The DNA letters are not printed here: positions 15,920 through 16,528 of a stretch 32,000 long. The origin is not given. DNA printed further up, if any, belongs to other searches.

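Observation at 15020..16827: Operon of a cysteine-free ACR3/BASS-like permease, a NifX/NifB-like small protein and a rhodanese: candidate undescribed anion uptake/processing unit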

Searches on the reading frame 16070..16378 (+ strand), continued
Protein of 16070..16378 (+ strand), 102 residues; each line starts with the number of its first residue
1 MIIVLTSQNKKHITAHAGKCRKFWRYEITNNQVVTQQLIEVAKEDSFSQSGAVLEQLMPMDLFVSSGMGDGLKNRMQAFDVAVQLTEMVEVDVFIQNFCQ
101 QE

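Call 93: search_protein_families(library=ncbifam, proteins=[L100:1281-2153:-, L100:7043-7831:-], max_evalue=0.00001)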
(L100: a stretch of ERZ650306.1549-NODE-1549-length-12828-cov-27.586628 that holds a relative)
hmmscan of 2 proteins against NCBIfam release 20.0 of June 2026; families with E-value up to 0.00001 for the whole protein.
L100:1281-2153:- (290 aa): 10 families
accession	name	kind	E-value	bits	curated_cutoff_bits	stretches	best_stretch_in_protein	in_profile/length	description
NF040641.1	bifunc_ST_SDO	equivalog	3.9e-112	375.2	625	1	2-288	139-422/423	bifunctional sulfur transferase/dioxygenase Blh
TIGR03413.1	GSH_gloB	equivalog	3e-21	75.9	200.8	1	40-209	19-167/248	hydroxyacylglutathione hydrolase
NF041804.1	MBL_fold_SolJ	exception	2e-15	56.6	350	1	45-210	34-182/224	solanimycin biosynthesis MBL-fold hydrolase SolJ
NF012229.1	bla_class_B_core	domain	5.2e-13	49.4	100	1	48-155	35-137/139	metallo-beta-lactamase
NF033105.1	bla_subclass_B3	equivalog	2.9e-12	46.4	240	1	49-156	43-155/257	subclass B3 metallo-beta-lactamase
NF007597.0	PRK10241.1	equivalog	5.2e-11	42.3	421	1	40-208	21-167/251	hydroxyacylglutathione hydrolase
NF033185.1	B3_Acin_new2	exception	2.1e-06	27.1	625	1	63-154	88-180/285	putative subclass B3 metallo-beta-lactamase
NF000438.2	blaPOM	exception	2.9e-06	26.7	610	1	50-158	78-190/286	POM family subclass B3 metallo-beta-lactamase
NF000469.2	CAR_gen_B3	exception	3.8e-06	26.1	500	1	49-156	94-204/311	CAR family subclass B3 metallo-beta-lactamase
NF033184.1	B3_Acin_new1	exception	9.2e-06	25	580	0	52-154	72-178/283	putative subclass B3 metallo-beta-lactamase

L100:7043-7831:- (262 aa): 1 family
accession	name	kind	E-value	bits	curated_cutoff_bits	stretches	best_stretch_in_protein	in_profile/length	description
NF040961.1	MamO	equivalog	2.2e-06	26.3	800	1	147-255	532-647/648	magnetosome protein MamO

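Call 94: search_protein_families(library=pfam, proteins=[L100:1281-2153:-, L100:7043-7831:-], max_evalue=0.001)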
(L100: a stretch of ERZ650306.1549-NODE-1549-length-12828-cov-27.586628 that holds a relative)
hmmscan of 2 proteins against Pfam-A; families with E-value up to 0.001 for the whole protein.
L100:1281-2153:- (290 aa): 2 families
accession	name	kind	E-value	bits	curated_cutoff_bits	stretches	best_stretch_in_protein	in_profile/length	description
PF00753.33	Lactamase_B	-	1.2e-19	71.5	22.7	1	16-206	5-196/196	Metallo-beta-lactamase superfamily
PF12706.13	Lactamase_B_2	-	0.00018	21.7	27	1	59-171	25-149/200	Beta-lactamase superfamily domain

L100:7043-7831:- (262 aa): 1 family
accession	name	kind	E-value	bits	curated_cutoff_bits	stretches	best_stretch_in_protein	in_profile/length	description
PF01925.25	TauE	-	6.3e-42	144.3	32.6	1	7-255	2-237/237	Sulfite exporter TauE/SafE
